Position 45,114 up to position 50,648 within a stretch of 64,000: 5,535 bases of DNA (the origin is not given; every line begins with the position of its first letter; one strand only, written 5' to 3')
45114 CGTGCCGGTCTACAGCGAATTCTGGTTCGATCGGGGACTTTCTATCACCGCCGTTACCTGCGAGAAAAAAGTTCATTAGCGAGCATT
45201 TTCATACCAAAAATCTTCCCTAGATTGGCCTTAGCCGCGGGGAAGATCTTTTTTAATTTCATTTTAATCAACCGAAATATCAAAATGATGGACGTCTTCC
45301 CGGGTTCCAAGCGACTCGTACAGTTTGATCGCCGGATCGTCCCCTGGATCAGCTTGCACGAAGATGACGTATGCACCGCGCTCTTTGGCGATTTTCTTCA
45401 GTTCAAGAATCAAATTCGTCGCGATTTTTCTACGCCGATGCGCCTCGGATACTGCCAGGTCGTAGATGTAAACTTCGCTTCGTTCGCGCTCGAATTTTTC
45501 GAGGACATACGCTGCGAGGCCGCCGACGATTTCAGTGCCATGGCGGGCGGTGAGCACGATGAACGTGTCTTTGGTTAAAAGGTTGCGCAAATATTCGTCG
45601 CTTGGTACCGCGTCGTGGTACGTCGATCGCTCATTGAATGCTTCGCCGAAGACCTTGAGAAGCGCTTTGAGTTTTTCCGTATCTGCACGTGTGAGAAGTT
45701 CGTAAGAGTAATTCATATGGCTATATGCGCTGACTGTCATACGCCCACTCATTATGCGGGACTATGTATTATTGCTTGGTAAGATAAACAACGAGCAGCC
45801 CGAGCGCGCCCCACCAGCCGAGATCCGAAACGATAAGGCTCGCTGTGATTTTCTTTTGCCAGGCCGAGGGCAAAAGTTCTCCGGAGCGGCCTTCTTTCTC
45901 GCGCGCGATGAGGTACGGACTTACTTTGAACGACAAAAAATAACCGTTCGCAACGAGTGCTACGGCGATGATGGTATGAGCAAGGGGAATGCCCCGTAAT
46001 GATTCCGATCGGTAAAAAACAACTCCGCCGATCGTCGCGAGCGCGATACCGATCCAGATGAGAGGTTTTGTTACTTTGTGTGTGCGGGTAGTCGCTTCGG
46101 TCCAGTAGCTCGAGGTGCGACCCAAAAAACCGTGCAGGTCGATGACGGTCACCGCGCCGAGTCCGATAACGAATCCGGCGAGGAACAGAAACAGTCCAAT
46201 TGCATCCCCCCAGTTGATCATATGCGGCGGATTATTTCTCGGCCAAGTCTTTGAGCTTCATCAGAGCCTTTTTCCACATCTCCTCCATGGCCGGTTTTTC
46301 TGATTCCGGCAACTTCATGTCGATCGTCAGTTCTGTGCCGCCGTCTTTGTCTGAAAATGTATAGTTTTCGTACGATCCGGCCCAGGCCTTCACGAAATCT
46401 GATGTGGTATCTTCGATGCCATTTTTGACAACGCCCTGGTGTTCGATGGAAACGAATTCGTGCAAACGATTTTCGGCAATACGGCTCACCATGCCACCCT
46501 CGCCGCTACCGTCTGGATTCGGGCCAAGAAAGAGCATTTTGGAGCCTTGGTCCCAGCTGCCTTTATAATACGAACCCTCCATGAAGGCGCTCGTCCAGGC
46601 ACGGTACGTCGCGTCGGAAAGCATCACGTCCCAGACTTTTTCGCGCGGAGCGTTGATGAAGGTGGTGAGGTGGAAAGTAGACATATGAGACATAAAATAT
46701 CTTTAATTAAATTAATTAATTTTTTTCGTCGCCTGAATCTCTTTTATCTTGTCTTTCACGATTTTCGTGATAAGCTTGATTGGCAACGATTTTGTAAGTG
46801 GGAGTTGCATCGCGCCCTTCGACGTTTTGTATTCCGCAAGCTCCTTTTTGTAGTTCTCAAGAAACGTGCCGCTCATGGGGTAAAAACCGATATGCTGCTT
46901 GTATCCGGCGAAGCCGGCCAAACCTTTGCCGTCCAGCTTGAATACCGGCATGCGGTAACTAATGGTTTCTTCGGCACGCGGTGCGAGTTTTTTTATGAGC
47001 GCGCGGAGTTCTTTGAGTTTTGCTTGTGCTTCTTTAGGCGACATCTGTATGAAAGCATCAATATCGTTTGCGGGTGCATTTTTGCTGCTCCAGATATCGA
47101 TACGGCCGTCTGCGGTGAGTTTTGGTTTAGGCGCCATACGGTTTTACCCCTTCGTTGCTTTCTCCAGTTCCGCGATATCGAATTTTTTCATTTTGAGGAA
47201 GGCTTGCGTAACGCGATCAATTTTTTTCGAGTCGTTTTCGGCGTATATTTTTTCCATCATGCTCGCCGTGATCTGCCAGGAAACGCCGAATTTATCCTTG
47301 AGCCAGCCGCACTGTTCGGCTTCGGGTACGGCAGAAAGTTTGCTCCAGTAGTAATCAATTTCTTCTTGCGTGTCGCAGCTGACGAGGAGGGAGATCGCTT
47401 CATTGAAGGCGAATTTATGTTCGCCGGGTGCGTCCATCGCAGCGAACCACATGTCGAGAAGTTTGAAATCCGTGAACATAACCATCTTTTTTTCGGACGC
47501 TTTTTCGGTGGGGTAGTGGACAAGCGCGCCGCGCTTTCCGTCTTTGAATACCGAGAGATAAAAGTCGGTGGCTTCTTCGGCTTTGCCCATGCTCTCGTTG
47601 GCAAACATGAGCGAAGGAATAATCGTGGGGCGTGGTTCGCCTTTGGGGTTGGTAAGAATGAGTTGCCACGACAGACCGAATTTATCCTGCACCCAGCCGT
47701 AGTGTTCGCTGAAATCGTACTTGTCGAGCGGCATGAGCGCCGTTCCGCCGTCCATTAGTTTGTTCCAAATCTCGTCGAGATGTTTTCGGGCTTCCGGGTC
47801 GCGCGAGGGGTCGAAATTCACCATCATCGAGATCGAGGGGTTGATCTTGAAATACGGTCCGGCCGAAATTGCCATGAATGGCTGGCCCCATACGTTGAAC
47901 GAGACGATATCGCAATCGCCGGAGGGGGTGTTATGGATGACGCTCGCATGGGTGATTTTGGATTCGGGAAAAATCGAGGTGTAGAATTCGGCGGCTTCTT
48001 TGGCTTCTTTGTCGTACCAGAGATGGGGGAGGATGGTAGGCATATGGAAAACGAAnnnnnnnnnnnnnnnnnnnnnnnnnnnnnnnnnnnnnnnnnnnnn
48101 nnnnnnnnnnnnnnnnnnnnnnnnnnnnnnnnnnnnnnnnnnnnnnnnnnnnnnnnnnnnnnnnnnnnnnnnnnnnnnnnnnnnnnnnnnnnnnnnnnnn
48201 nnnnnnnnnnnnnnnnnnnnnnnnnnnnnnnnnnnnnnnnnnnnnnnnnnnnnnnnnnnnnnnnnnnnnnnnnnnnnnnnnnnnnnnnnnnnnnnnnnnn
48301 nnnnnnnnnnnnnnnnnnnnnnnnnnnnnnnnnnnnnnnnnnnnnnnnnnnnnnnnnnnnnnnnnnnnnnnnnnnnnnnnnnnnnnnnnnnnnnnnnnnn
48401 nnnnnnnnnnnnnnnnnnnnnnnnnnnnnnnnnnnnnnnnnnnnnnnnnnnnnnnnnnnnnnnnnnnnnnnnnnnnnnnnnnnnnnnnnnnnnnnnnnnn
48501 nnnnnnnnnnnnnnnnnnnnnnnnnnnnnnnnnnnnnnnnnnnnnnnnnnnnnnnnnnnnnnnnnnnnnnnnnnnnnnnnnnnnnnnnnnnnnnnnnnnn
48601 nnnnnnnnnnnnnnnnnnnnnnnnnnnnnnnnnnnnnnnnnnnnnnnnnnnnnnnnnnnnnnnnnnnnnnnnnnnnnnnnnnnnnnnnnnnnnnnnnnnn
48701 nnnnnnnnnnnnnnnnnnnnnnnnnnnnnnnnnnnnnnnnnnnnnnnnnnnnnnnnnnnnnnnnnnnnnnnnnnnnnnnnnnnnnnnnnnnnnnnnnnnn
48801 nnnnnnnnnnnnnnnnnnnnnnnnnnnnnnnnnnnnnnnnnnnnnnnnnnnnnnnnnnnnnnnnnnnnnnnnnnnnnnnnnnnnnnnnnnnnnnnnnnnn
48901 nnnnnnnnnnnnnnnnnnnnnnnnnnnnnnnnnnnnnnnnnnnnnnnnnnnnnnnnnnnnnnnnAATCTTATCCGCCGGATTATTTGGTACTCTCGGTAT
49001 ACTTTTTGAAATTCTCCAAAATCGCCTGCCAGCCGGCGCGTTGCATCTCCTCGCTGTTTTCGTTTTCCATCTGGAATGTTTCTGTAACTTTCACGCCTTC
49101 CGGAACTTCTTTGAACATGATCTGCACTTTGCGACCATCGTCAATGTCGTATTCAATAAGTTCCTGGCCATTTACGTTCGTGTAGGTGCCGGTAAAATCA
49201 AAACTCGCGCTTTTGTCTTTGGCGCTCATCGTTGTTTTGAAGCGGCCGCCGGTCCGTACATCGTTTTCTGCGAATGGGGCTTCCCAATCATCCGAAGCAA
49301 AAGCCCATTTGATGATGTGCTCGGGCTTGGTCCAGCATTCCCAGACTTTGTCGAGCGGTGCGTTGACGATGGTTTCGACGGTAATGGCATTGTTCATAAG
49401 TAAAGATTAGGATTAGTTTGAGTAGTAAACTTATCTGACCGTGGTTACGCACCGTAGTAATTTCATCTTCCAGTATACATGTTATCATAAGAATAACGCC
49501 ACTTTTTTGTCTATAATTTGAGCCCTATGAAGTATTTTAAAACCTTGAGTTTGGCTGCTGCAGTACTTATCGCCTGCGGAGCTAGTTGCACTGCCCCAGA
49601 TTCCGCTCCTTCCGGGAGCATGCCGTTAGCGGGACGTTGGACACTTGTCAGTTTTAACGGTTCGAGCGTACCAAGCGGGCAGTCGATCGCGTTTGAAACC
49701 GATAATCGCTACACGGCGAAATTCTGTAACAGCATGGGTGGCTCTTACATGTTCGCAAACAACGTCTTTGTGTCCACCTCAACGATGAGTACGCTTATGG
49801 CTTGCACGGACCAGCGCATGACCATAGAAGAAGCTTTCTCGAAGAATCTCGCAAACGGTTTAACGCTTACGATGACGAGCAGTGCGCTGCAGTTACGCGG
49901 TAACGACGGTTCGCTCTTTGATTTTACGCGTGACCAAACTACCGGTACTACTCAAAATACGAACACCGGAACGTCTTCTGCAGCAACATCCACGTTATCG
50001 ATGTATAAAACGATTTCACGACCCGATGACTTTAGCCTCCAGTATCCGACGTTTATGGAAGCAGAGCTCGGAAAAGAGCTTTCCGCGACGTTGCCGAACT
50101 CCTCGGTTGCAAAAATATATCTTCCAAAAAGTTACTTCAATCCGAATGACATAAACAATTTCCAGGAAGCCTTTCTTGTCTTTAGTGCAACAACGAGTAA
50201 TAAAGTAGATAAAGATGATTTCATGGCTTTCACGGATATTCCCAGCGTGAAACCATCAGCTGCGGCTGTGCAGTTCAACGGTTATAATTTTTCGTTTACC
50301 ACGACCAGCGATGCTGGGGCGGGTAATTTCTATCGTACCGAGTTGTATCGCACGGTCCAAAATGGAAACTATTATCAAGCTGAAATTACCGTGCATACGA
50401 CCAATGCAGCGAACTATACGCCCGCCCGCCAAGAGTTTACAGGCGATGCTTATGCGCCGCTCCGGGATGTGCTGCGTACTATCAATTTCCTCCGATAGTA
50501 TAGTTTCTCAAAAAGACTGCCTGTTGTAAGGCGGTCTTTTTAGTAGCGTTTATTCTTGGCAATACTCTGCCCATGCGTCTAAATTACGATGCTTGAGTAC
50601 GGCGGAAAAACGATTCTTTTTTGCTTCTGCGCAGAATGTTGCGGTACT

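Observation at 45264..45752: Chromosomal AAC(3)-I-like aminoglycoside acetyltransferase homolog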

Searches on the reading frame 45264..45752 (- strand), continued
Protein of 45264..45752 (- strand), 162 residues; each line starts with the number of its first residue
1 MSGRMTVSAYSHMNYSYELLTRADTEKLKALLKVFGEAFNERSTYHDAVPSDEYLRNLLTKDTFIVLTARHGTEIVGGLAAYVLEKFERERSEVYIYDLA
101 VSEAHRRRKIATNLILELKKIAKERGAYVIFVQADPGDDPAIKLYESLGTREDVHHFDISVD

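Call 57: fold_search(model_id=the predicted structure, library=pdb)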
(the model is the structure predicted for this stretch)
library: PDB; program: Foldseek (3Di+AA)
matches with E <= 10: 1478; with E <= 0.001: 1045
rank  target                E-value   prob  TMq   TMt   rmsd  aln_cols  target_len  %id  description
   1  4yfj_A                7.1e-19  1.00  0.85  0.90   4.3       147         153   53  Crystal structure of aminoglycoside acetyltransferase AAC(3)-Ib (released 2015-03-18)
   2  4yfj_B                8.0e-19  1.00  0.85  0.88   4.3       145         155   54  Crystal structure of aminoglycoside acetyltransferase AAC(3)-Ib (released 2015-03-18)
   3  6bvc                  3.2e-18  1.00  0.86  0.90   4.2       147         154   52  Crystal structure of AAC(3)-Ia in complex with coenzyme A (released 2017-12-27)
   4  5hmn_C                6.3e-18  1.00  0.86  0.92   5.9       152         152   55  Crystal structure of an aminoglycoside acetyltransferase HMB0005 from an uncultured soil metagenomic sample, unknown a (released 2016-02-17)
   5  5hmn_A                6.3e-18  1.00  0.85  0.91   5.9       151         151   56  Crystal structure of an aminoglycoside acetyltransferase HMB0005 from an uncultured soil metagenomic sample, unknown a (released 2016-02-17)
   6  9mgu                  6.7e-18  1.00  0.85  0.90   4.3       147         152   52  Structure of aminoglycoside acetyltransferase AAC(3)-Ia in complex with CoA (released 2025-09-03)
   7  1bo4_B                3.4e-17  1.00  0.75  0.89   3.0       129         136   51  CRYSTAL STRUCTURE OF A GCN5-RELATED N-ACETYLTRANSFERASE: SERRATIA MARESCENS AMINOGLYCOSIDE 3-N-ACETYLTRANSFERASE (released 1998-10-07)
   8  5hmn_B                4.4e-17  1.00  0.86  0.87   5.8       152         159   56  Crystal structure of an aminoglycoside acetyltransferase HMB0005 from an uncultured soil metagenomic sample, unknown a (released 2016-02-17)
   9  5hmn_D                4.4e-17  1.00  0.86  0.90   5.9       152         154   56  Crystal structure of an aminoglycoside acetyltransferase HMB0005 from an uncultured soil metagenomic sample, unknown a (released 2016-02-17)
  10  9mgs                  6.8e-17  1.00  0.85  0.90   4.3       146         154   53  Structure of aminoglycoside acetyltransferase AAC(3)-Ia in complex with sisomicin and CoA (released 2025-09-03)
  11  1bo4_A                6.8e-17  1.00  0.75  0.88   3.0       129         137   51  CRYSTAL STRUCTURE OF A GCN5-RELATED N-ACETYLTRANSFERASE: SERRATIA MARESCENS AMINOGLYCOSIDE 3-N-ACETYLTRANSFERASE (released 1998-10-07)
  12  5u08_B                2.3e-14  1.00  0.79  0.84   2.0       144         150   34  Crystal structure of an aminoglycoside acetyltransferase meta-AAC0020 from an uncultured soil metagenomic sample in co (released 2017-02-08)
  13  5u08_D                4.0e-14  1.00  0.78  0.85   2.0       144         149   34  Crystal structure of an aminoglycoside acetyltransferase meta-AAC0020 from an uncultured soil metagenomic sample in co (released 2017-02-08)
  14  5f46_A                4.5e-14  1.00  0.80  0.86   1.9       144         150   35  Crystal structure of an aminoglycoside acetyltransferase meta-AAC0020 from an uncultured soil metagenomic sample, apoe (released 2015-12-16)
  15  5f47_B                5.8e-14  1.00  0.79  0.84   2.0       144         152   35  Crystal structure of an aminoglycoside acetyltransferase meta-AAC0020 from an uncultured soil metagenomic sample in co (released 2015-12-30)
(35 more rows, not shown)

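Call 63: find_encoding_contigs(protein=P0002, flank=5000, max_places=3)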
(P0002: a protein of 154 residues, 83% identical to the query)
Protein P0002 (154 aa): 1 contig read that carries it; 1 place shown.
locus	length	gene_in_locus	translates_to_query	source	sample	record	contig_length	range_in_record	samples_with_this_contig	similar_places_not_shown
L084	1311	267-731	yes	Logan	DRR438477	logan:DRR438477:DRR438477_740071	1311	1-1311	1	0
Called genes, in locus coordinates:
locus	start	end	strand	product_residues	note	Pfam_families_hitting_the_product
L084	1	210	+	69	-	?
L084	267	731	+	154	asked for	PF13527:Acetyltransf_9 (weak), PF00583:Acetyltransf_1, PF13673:Acetyltransf_10 (weak), PF13508:Acetyltransf_7, PF08445:FR47 (weak)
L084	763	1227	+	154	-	PF03473:MOSC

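Call 64: find_encoding_contigs(protein=P0003, flank=8000, max_places=3)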
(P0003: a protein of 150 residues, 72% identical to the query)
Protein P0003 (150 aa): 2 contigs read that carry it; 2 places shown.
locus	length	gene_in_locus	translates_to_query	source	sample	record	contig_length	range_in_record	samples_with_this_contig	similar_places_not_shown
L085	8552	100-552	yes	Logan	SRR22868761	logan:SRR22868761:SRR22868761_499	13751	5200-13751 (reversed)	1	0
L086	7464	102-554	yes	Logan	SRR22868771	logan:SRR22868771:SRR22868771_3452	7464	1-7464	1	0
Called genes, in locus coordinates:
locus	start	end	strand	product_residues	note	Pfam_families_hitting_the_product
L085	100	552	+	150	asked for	PF13527:Acetyltransf_9 (weak), PF00583:Acetyltransf_1, PF13673:Acetyltransf_10, PF13508:Acetyltransf_7, PF08445:FR47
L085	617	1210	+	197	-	PF09335:VTT_dom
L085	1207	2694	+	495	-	PF03116:NQR2_RnfD_RnfE (faint), PF00175:NAD_binding_1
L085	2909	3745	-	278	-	-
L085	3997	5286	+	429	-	PF01663:Phosphodiest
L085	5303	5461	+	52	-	-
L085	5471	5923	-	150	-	-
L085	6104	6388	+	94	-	PF00216:Bac_DNA_binding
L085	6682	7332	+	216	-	PF05552:MS_channel_1st_1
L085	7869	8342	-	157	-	PF00188:CAP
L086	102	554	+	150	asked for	PF13527:Acetyltransf_9 (weak), PF00583:Acetyltransf_1, PF13673:Acetyltransf_10, PF13508:Acetyltransf_7, PF08445:FR47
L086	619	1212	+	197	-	PF09335:VTT_dom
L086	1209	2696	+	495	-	PF03116:NQR2_RnfD_RnfE (faint), PF00175:NAD_binding_1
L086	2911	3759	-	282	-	-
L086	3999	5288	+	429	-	PF01663:Phosphodiest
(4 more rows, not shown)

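Call 74: search_dna_similar(query=window:45264-45716:-, collection=phages, mode=protein, max_rows=8)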
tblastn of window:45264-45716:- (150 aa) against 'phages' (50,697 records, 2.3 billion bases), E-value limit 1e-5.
No match.

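Call 75: search_protein_representatives(protein=window:45264-45716:-)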
Query: 150 residues. Proteins with E-value up to 0.001 (for the whole library): 1801; up to 1e-10: 703; up to 1e-30: 69. The best 150 are listed.
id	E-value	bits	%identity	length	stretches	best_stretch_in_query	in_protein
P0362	1.4e-48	180.9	61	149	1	1-148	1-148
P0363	8.5e-44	165.4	57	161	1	7-148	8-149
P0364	8.9e-44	165.3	59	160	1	2-148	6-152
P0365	8.9e-44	165.3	57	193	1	11-148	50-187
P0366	3.8e-43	163.2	64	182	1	2-129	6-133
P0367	5.4e-43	162.8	60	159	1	3-149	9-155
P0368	9.4e-43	162.0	61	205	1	3-149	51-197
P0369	2.0e-42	160.9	56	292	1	3-149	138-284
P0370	4.6e-42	159.8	67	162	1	22-139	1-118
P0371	6.3e-42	159.3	59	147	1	7-149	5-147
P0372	1.4e-41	158.2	70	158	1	35-149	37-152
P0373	1.5e-41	158.0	59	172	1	13-149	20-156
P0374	2.9e-41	157.2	59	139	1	17-149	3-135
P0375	5.0e-41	156.4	59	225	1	8-149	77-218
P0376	6.4e-41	156.0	55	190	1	2-149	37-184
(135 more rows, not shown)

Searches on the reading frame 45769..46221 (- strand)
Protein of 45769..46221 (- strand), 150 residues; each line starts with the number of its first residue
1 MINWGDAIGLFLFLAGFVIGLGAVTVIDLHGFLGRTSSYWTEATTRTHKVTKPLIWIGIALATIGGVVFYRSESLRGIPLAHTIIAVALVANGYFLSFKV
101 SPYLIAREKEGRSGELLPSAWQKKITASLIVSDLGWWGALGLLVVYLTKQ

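Call 10: search_protein_families(library=pfam, proteins=[window:45769-46221:-], max_evalue=0.001)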
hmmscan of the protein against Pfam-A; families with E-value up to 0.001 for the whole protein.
window:45769-46221:- (150 aa): 0 families

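Call 68: search_protein_families(library=ncbifam, proteins=[window:45769-46221:-], max_evalue=0.001)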
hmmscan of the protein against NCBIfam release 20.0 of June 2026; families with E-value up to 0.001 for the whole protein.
window:45769-46221:- (150 aa): 0 families

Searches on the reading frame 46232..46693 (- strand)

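Call 10: search_protein_families(library=pfam, proteins=[window:46232-46693:-], max_evalue=0.001)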
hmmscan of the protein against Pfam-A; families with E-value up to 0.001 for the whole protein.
window:46232-46693:- (153 aa): 2 families
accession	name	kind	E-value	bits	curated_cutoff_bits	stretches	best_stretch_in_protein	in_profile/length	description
PF08327.17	AHSA1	-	4.9e-08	33.7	22.1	1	14-151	1-124/125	Activator of Hsp90 ATPase homolog 1-like protein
PF10604.15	Polyketide_cyc2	-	0.00024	21.9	27.4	0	6-144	3-130/142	Polyketide cyclase / dehydrase and lipid transport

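Call 68: search_protein_families(library=ncbifam, proteins=[window:46232-46693:-], max_evalue=0.001)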
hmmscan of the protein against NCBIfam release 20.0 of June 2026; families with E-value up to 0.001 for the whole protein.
window:46232-46693:- (153 aa): 0 families

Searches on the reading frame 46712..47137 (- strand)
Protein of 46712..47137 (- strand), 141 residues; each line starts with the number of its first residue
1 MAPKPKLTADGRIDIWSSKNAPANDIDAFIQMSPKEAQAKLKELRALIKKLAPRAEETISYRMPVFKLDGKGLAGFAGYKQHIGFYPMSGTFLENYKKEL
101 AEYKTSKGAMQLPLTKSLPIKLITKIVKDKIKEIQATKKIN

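Call 10: search_protein_families(library=pfam, proteins=[window:46712-47137:-], max_evalue=0.001)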
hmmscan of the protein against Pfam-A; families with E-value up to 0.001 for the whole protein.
window:46712-47137:- (141 aa): 1 family
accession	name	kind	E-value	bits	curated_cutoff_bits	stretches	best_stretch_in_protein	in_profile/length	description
PF08818.16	DUF1801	-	4.2e-16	59.5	27.2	1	38-130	2-84/85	Domain of unknown function (DU1801)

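Call 68: search_protein_families(library=ncbifam, proteins=[window:46712-47137:-], max_evalue=0.001)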
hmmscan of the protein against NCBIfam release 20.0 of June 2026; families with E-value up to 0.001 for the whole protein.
window:46712-47137:- (141 aa): 0 families

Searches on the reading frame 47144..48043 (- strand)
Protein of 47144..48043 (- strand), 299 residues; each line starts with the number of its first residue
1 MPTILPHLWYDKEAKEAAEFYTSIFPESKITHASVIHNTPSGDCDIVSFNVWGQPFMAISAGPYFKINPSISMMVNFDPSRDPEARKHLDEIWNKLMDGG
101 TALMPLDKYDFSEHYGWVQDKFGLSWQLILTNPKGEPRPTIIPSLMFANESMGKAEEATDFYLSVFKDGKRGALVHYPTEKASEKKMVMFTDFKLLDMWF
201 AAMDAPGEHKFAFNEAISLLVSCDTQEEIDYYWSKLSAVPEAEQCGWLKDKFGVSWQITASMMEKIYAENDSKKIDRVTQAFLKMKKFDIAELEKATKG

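Call 10: search_protein_families(library=pfam, proteins=[window:47144-48043:-], max_evalue=0.001)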
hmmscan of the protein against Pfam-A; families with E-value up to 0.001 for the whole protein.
window:47144-48043:- (299 aa): 1 family
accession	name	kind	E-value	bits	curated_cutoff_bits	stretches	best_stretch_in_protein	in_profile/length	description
PF06983.19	3-dmu-9_3-mt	-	2.6e-69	231.5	24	2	140-259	2-116/116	3-demethylubiquinone-9 3-methyltransferase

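Call 68: search_protein_families(library=ncbifam, proteins=[window:47144-48043:-], max_evalue=0.001)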
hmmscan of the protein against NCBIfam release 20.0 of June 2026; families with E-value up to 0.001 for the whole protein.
window:47144-48043:- (299 aa): 0 families

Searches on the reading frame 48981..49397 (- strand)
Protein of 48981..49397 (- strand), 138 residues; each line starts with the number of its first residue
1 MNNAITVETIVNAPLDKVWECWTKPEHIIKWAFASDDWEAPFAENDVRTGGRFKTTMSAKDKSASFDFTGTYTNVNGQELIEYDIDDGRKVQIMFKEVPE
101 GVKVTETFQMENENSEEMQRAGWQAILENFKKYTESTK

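Call 18: search_protein_families(library=pfam, proteins=[window:48981-49397:-], max_evalue=0.001)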
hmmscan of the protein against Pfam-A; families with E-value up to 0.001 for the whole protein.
window:48981-49397:- (138 aa): 2 families
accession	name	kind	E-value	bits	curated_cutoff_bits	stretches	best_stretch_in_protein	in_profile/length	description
PF08327.17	AHSA1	-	1.2e-21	77.7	22.1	1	12-134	1-124/125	Activator of Hsp90 ATPase homolog 1-like protein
PF10604.15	Polyketide_cyc2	-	2e-06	28.6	27.4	1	5-129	4-136/142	Polyketide cyclase / dehydrase and lipid transport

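Call 68: search_protein_families(library=ncbifam, proteins=[window:48981-49397:-], max_evalue=0.001)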
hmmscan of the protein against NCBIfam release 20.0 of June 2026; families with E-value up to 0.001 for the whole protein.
window:48981-49397:- (138 aa): 1 family
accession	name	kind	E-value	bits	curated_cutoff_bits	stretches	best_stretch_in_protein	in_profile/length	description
NF047960.1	TA_Rv0910_toxin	equivalog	0.00039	20.4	100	1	5-71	4-69/141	type II toxin-antitoxin system Rv0910 family toxin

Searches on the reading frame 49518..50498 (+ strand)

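Call 18: search_protein_families(library=pfam, proteins=[window:49518-50498:+], max_evalue=0.001)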
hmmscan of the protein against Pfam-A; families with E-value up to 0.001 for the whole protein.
window:49518-50498:+ (326 aa): 1 family
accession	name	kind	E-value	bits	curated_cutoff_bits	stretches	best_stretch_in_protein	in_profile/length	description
PF03724.22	META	-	3.1e-16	59.8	24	1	38-133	5-105/109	META domain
